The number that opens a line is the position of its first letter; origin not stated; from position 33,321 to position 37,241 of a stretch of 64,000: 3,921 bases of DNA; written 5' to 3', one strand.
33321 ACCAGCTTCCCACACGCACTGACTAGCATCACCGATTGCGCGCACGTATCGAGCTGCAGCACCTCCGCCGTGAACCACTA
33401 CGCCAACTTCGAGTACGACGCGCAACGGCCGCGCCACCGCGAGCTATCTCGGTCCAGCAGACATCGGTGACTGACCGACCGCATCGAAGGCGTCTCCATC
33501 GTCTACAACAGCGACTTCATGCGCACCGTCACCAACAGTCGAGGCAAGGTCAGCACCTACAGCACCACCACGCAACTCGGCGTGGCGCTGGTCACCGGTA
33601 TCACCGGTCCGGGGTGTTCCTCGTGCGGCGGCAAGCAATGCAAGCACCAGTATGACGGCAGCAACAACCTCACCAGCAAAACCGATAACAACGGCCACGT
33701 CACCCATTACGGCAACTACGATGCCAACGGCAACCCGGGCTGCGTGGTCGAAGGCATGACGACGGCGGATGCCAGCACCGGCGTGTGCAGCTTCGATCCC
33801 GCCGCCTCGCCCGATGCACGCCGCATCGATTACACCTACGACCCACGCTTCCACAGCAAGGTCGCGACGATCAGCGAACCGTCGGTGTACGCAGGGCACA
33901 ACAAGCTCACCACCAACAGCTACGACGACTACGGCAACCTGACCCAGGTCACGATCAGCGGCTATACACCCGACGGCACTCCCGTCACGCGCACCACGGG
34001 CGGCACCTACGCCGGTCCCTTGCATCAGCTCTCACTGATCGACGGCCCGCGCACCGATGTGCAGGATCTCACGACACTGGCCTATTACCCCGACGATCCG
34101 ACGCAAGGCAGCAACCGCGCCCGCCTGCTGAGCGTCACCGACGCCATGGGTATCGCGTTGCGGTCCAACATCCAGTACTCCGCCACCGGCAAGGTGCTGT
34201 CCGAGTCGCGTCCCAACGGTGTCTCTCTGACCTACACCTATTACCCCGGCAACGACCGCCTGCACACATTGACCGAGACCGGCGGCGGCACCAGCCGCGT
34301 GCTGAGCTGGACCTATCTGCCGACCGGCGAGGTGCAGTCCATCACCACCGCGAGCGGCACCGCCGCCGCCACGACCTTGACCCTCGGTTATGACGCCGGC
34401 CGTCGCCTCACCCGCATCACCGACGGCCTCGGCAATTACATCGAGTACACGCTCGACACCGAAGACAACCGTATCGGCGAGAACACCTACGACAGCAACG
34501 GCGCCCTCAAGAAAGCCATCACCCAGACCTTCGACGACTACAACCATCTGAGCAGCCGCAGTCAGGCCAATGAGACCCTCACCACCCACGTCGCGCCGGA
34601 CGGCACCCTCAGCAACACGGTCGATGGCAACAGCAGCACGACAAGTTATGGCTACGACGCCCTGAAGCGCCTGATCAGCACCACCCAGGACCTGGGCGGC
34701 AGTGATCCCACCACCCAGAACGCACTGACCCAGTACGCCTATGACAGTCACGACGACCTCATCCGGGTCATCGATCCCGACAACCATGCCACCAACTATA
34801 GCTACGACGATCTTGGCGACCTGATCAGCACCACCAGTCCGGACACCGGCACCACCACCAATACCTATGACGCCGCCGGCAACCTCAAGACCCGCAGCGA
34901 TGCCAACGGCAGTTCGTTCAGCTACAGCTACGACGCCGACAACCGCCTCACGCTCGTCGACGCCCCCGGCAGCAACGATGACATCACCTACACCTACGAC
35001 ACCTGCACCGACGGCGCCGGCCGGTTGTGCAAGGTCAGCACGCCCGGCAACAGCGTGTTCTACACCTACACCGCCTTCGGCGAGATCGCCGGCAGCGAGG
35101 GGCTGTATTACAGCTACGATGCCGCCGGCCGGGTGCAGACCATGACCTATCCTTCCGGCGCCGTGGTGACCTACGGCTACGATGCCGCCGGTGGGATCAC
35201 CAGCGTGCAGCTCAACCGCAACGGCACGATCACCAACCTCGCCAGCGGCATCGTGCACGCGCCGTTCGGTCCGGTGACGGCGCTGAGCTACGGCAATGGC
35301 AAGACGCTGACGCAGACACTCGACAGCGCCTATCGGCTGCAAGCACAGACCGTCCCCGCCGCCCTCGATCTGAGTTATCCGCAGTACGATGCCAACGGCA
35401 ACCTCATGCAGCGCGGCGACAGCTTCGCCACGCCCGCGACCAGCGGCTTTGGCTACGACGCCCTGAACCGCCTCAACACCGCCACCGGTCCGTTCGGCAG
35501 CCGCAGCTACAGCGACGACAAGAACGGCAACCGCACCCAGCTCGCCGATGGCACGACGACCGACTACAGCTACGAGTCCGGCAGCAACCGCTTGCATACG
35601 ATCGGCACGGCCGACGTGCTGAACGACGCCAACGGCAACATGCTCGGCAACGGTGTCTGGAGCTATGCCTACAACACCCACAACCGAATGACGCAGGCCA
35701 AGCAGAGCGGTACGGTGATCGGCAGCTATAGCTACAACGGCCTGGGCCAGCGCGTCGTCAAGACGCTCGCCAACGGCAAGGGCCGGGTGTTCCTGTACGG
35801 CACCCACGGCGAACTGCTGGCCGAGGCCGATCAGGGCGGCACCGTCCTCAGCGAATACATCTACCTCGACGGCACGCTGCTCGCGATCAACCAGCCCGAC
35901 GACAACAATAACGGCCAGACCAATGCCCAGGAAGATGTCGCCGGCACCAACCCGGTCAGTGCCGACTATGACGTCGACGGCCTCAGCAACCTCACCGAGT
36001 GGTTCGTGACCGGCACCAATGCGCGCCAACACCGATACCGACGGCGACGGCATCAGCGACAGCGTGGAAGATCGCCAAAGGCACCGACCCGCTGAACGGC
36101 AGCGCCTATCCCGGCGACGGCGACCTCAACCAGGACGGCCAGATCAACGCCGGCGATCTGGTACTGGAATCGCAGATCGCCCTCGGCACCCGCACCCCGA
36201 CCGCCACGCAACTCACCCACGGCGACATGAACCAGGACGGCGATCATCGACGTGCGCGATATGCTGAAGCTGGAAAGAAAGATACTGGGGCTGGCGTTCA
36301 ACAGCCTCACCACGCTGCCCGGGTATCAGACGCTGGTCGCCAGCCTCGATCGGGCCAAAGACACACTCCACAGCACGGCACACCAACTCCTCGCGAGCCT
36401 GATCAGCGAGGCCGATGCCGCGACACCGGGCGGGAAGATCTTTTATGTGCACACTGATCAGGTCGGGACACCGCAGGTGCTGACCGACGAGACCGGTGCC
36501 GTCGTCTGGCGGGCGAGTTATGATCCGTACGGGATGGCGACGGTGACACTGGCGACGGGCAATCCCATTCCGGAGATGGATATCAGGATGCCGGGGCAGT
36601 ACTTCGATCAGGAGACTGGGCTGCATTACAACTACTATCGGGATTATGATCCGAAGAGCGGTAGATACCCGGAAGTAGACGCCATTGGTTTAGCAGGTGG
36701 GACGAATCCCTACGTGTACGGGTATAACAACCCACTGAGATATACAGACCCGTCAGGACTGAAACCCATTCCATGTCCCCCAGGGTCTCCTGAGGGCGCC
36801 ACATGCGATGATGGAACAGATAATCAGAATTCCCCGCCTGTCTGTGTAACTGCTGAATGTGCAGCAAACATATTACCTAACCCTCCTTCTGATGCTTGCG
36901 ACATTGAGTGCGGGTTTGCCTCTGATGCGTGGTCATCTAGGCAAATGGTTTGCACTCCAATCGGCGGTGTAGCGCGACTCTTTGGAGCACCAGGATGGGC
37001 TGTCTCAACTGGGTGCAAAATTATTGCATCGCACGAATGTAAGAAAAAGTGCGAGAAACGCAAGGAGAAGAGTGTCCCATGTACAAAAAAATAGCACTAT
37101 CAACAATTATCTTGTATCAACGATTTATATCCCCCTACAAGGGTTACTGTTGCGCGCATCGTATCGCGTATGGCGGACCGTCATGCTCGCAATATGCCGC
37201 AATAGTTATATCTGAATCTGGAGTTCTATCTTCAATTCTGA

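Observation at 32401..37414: Rhs polymorphic-toxin locus with an unclassified Cys-rich C-terminal tip and a YidD/DUF37-like gene in the immunity position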

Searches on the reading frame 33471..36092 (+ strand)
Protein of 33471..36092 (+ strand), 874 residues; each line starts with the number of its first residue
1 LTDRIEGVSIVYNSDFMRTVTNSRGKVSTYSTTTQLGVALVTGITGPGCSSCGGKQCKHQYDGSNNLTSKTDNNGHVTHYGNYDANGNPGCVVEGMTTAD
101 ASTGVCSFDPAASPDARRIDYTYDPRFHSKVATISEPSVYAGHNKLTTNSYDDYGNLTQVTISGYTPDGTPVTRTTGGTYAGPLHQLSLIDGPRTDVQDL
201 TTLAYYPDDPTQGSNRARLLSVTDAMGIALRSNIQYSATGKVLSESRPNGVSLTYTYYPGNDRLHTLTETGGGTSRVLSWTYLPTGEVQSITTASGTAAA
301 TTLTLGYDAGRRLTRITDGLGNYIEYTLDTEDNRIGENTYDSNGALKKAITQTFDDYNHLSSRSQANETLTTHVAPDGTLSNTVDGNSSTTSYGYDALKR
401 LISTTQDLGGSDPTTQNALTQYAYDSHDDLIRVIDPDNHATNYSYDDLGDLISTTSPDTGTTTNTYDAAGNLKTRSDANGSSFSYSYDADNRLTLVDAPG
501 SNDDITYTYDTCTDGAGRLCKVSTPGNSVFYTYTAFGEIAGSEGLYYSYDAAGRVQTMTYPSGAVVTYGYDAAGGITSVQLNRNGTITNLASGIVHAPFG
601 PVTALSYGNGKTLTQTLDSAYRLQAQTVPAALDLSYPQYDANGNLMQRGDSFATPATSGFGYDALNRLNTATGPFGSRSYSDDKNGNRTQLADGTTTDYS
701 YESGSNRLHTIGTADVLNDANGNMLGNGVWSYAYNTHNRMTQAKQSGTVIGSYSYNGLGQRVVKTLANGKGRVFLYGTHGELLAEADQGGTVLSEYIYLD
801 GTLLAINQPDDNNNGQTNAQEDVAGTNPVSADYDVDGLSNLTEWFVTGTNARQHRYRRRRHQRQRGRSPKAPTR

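Call 4: search_protein_families(library=pfam, proteins=[window:33471-36092:+], max_evalue=0.1)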
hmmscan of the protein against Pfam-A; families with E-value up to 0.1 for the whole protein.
window:33471-36092:+ (874 aa): 1 family
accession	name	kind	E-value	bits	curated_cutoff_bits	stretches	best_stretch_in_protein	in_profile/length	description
PF05593.20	RHS_repeat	-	1.2e-49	166.2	22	8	466-498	1-34/38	RHS Repeat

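Call 5: search_protein_families(library=ncbifam, proteins=[window:33471-36092:+], max_evalue=0.1)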
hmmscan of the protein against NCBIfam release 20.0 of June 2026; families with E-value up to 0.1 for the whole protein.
window:33471-36092:+ (874 aa): 2 families
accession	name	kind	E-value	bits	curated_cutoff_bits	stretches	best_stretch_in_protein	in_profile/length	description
TIGR01643.1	YD_repeat_2x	repeat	8e-23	80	15.8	4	445-485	1-41/42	YD repeat-containing protein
NF041261.1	RHS_core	equivalog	1.2e-16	59.7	2000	2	307-533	497-707/1261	RHS element core protein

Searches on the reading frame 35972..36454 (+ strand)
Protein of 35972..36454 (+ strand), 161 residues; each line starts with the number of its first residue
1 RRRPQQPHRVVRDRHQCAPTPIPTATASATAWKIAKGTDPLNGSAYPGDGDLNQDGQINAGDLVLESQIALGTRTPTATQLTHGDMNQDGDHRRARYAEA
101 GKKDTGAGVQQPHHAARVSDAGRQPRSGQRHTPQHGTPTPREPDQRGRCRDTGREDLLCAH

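Call 4: search_protein_families(library=pfam, proteins=[window:35972-36454:+], max_evalue=0.1)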
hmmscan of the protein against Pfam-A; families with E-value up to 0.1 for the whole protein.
window:35972-36454:+ (161 aa): 1 family
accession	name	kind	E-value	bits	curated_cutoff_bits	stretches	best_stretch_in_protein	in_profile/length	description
PF00404.24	Dockerin_1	-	1e-07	32.5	22.9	1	50-91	2-43/57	Dockerin type I domain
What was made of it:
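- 36010..36230 (+): TSP3-like and dockerin-like calcium-binding repeats inserted before the Rhs core end. They are readable only in frame 0 and then frame 1 (three +1 shifts). Frame 2 has stops at 36093 and 36228. Dockerin_1 PF00404, 32.5 bits, in the frame-1 translation (call 4).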

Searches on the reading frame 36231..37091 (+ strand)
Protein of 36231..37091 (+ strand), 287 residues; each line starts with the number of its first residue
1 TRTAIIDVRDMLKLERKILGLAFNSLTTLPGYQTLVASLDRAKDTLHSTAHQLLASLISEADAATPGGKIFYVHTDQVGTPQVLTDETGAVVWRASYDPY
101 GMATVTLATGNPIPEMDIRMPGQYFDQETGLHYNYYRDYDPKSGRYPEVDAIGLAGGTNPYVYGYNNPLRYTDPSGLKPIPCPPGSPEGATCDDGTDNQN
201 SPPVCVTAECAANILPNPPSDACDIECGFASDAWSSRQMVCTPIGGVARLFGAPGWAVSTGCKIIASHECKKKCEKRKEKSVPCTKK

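Call 4: search_protein_families(library=pfam, proteins=[window:36231-37091:+], max_evalue=0.1)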
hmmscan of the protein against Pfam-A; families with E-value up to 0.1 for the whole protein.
window:36231-37091:+ (287 aa): 1 family
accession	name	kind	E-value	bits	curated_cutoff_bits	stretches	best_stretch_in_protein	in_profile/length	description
PF03527.20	RHS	-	1.1e-14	54.4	27.9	1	70-104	1-35/38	RHS protein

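Call 5: search_protein_families(library=ncbifam, proteins=[window:36231-37091:+], max_evalue=0.1)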
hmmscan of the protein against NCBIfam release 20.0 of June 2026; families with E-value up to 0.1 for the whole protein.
window:36231-37091:+ (287 aa): 2 families
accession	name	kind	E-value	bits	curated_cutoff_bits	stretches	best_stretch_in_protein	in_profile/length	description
TIGR03696.1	Rhs_assc_core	domain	7.3e-21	74.5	32.5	1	97-177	1-76/76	RHS repeat-associated core domain-containing protein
NF041261.1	RHS_core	equivalog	4.2e-20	71.2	2000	1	63-177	1150-1261/1261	RHS element core protein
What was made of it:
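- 36747..36761 (+): DPSGL, the end of the Rhs-associated core and the expected autoproteolysis site. TIGR03696 ends here (call 5).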

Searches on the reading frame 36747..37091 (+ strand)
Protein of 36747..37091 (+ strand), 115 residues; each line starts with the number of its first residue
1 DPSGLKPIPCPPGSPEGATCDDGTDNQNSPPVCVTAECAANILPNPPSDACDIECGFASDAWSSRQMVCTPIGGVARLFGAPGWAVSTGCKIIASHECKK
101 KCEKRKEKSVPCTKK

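Call 9: find_homologous_proteins(query=window:36747-37091:+, max_evalue=0.01)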
Query window:36747-37091:+ (115 aa): 1 proteins with E <= 0.01 among 3 candidates.
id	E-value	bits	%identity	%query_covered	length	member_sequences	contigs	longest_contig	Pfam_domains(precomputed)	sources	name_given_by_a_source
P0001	1.1e-18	86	44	100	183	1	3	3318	-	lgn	-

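Call 11: find_encoding_contigs(protein=P0001, flank=10000, max_places=10)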
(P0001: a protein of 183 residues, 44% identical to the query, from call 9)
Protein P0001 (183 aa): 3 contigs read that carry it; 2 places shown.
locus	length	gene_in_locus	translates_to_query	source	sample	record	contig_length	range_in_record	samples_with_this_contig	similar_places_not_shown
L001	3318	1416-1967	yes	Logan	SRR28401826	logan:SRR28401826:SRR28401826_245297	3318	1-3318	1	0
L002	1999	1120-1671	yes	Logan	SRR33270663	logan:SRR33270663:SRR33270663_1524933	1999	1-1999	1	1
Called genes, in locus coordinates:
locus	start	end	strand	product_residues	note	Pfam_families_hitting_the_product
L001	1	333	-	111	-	?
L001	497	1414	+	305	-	PF13369:Transglut_core2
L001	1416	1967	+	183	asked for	-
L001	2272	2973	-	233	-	PF01479:S4, PF00849:PseudoU_synth_2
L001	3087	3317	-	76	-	?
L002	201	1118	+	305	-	PF13369:Transglut_core2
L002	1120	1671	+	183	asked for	-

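Call 17: find_related_loci(query=A3, collection=genome_contigs, flank=10000)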
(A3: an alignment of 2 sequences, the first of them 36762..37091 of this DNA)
Query A3 (110 aa) in genome_contigs; peptide patterns used: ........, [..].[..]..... (x = any residue, [..] = any of these).
52 stretches matched a pattern; 3 encode a relative of the query (tblastn E <= 1e-3); 3 distinct loci.
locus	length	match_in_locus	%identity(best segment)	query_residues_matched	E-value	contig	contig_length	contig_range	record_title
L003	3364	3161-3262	64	1-39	5e-11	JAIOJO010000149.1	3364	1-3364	MAG: Sulfuricellaceae bacterium isolate MAG_58 contig_84082, whole genome shotgun sequence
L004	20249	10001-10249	35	20-105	2e-8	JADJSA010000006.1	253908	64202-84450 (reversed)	MAG: Candidatus Methylophosphatis haderslevensis isolate Hade_18-Q3-R52-61_BATAC.316 tig00008948-10-2535970, whole genom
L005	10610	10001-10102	54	1-39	1e-7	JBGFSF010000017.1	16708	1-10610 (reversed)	MAG: Pseudomonadota bacterium isolate BA1A30.2019.Bin.39 NODE_2025_length_16708_cov_26.314523, whole genome shotgun sequ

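Call 26: search_protein_representatives(alignment_id=A3)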
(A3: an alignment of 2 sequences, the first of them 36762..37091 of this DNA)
Query: 2 sequences, 128 profile positions. Proteins with E-value up to 0.001 (for the whole library): 26; up to 1e-10: 11; up to 1e-30: 2. The best 26 are listed.
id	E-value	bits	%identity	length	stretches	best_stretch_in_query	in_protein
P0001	7.1e-65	233.0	-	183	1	1-128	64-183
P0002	1.4e-60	219.2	-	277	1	11-128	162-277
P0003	4.1e-21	91.5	-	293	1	10-117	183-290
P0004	2.1e-14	69.9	-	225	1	1-77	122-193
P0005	1.1e-13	67.5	-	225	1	37-117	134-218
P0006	1.1e-13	67.5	-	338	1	37-116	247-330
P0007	5.7e-13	65.2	-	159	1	42-116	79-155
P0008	2.1e-12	63.4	-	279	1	37-118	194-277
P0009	5.9e-12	62.0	-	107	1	35-116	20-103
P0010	1.9e-11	60.3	-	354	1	36-117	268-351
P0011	3.2e-11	59.6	-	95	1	40-118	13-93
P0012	3.9e-10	56.1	-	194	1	24-117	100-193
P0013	5.0e-10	55.7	-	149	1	2-92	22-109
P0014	2.0e-09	53.8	-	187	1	39-118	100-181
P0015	4.0e-08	49.6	-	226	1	41-122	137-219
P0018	5.0e-07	46.0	-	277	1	26-120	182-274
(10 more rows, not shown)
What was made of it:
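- Tried and rejected: The exhaustive profile search was needed (call 26).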

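Call 35: find_encoding_contigs(protein=P0011, flank=5000)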
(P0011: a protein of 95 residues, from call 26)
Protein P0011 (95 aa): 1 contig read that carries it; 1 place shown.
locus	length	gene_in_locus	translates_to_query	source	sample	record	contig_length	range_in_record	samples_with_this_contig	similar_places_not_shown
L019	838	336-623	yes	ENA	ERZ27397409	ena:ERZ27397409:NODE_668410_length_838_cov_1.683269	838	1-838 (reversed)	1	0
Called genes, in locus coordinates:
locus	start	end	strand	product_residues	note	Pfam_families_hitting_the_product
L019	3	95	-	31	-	?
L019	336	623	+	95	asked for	-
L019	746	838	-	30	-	?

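Call 37: find_encoding_contigs(protein=P0008, flank=5000)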
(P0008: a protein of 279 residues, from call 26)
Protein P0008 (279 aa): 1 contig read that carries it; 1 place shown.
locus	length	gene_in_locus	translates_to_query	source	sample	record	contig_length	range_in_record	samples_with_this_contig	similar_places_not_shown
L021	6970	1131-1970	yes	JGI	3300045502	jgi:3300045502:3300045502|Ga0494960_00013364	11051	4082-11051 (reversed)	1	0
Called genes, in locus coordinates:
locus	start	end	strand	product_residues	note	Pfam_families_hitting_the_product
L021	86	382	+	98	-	PF04316:FlgM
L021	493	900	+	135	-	-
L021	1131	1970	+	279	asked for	-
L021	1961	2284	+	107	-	PF01809:YidD (weak)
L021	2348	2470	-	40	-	-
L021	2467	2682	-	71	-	-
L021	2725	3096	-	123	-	PF08681:TacA1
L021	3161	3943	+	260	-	PF00460:Flg_bb_rod (weak), PF22692:LlgE_F_G_D1, PF06429:Flg_bbr_C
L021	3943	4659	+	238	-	PF02107:FlgH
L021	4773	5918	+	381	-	PF02119:FlgI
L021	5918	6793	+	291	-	PF10135:Rod-binding, PF01832:Glucosaminidase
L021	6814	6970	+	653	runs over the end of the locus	PF00460:Flg_bb_rod (weak), PF22638:FlgK_D1, PF21158:flgK_1st_1 (weak), PF06429:Flg_bbr_C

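Call 38: find_encoding_contigs(protein=P0003, flank=6000, max_places=3)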
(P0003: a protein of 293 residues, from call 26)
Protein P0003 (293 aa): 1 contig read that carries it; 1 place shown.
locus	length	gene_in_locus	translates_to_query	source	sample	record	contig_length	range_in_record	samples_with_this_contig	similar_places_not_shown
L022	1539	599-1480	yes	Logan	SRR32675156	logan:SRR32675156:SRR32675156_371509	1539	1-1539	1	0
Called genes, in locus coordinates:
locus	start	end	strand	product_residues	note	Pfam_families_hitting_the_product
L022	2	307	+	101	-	?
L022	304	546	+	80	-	-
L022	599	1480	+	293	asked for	PF25023:TEN_YD-shell, PF03527:RHS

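Call 39: find_encoding_contigs(protein=P0006, flank=6000, max_places=3)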
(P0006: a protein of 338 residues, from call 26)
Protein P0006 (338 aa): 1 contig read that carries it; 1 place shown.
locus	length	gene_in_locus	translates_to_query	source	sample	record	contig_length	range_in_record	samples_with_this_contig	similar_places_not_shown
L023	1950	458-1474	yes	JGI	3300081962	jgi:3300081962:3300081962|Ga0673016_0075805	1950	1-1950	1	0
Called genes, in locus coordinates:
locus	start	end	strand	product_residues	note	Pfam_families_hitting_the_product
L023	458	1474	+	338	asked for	PF03527:RHS (weak)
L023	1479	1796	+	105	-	-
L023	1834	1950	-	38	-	?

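Call 40: find_encoding_contigs(protein=P0007, flank=6000, max_places=3)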
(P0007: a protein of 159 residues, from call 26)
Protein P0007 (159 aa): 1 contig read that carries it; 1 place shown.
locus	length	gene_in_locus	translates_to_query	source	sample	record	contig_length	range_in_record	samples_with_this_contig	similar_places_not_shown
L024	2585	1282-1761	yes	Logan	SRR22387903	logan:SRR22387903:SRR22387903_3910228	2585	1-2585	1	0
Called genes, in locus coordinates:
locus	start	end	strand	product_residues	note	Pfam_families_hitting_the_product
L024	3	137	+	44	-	?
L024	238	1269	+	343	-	PF13369:Transglut_core2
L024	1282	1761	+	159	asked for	-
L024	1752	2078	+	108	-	PF01809:YidD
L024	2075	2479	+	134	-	-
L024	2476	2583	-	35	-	?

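Call 41: find_encoding_contigs(protein=P0010, flank=6000, max_places=3)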
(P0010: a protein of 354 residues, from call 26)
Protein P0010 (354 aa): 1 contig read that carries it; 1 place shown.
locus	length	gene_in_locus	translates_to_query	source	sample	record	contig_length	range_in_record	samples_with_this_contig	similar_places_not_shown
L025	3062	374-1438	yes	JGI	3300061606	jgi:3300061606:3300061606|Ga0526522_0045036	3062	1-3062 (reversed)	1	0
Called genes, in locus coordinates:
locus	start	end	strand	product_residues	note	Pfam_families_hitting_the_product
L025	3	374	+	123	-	?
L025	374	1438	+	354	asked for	PF00801:PKD (faint), PF07495:Y_Y_Y (faint), PF19077:Big_13 (faint), PF22352:K319L-like_PKD (faint), PF17957:Big_7, PF25023:TEN_YD-shell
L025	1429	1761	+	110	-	PF01809:YidD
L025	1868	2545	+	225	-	PF25023:TEN_YD-shell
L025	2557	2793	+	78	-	-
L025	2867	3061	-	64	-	?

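Call 42: find_encoding_contigs(protein=P0014, flank=6000, max_places=3)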
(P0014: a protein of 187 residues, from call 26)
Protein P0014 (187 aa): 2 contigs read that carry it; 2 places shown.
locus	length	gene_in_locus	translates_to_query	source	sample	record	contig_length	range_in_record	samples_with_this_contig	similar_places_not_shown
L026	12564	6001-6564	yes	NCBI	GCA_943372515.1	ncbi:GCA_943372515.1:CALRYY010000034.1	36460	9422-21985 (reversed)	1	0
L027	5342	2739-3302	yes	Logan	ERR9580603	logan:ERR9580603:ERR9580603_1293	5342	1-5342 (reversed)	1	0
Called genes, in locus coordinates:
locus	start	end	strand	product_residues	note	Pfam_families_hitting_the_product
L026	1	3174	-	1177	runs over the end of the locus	PF08379:Bact_transglu_N, PF01841:Transglut_core, PF09899:DUF2126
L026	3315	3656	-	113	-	-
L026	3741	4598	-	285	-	PF13276:HTH_21, PF00665:rve, PF13683:rve_3, PF13333:rve_2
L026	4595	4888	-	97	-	PF01527:HTH_Tnp_1, PF13384:HTH_23 (weak)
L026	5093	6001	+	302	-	PF13369:Transglut_core2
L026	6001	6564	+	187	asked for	-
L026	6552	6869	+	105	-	PF01809:YidD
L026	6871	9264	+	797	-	PF13567:DUF4131, PF03772:Competence, PF00753:Lactamase_B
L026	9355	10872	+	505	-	PF04174:CP_ATPgrasp_1, PF14403:CP_ATPgrasp_2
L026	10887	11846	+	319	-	PF04168:Alpha-E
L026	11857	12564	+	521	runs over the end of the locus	PF00515:TPR_1 (faint), PF13432:TPR_16, PF14559:TPR_19, PF24575:TPR_Slam, PF13432:TPR_16, PF13424:TPR_12 (weak), PF14559:TPR_19 (weak), PF01075:Glyco_transf_9 (weak), +8 more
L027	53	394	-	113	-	-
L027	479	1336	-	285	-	PF13276:HTH_21, PF00665:rve, PF13683:rve_3, PF13333:rve_2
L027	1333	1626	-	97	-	PF01527:HTH_Tnp_1, PF13384:HTH_23 (weak)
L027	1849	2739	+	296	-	PF13369:Transglut_core2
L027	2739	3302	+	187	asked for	-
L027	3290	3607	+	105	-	PF01809:YidD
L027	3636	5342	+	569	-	?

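Call 43: find_encoding_contigs(protein=P0015, flank=6000, max_places=3)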
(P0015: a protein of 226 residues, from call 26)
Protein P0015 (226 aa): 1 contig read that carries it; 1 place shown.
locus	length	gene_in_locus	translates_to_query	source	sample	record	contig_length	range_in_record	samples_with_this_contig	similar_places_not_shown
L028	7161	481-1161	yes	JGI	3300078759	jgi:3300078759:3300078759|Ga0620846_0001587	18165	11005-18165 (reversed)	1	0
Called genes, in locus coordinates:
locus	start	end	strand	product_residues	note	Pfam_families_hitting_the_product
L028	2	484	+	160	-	?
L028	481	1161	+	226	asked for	-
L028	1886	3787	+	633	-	PF01757:Acyl_transf_3, PF19040:SGNH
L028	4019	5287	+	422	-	PF13433:Peripla_BP_5, PF13458:Peripla_BP_6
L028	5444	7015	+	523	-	PF02653:BPD_transp_2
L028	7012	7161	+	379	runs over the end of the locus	PF02653:BPD_transp_2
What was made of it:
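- It was also left uncalled in L001 and L028 (calls 11, 43).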

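Call 44: find_encoding_contigs(protein=P0018, flank=6000, max_places=3)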
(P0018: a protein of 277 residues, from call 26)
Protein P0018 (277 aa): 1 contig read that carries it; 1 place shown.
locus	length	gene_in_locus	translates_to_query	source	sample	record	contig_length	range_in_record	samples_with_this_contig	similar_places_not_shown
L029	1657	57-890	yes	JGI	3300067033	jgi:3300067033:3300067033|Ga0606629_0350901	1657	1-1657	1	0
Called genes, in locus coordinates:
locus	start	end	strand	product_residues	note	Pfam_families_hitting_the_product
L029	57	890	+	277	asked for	-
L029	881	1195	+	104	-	-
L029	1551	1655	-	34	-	?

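Call 45: find_encoding_contigs(protein=P0002, flank=10000, max_places=4)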
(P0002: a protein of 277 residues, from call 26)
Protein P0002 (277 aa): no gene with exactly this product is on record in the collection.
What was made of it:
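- Tried and rejected: The look-up of the window's own C-terminal ORF in the assembly index found no record (call 45).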

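Call 95: search_dna_similar(query=window:36762-37091:+, collection=plasmids, mode=protein, max_evalue=0.01)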
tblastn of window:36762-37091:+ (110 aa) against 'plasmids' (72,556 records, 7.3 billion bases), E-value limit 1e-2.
No match.
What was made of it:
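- Tried and rejected: The tip has no match in 72,556 plasmids (call 95).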
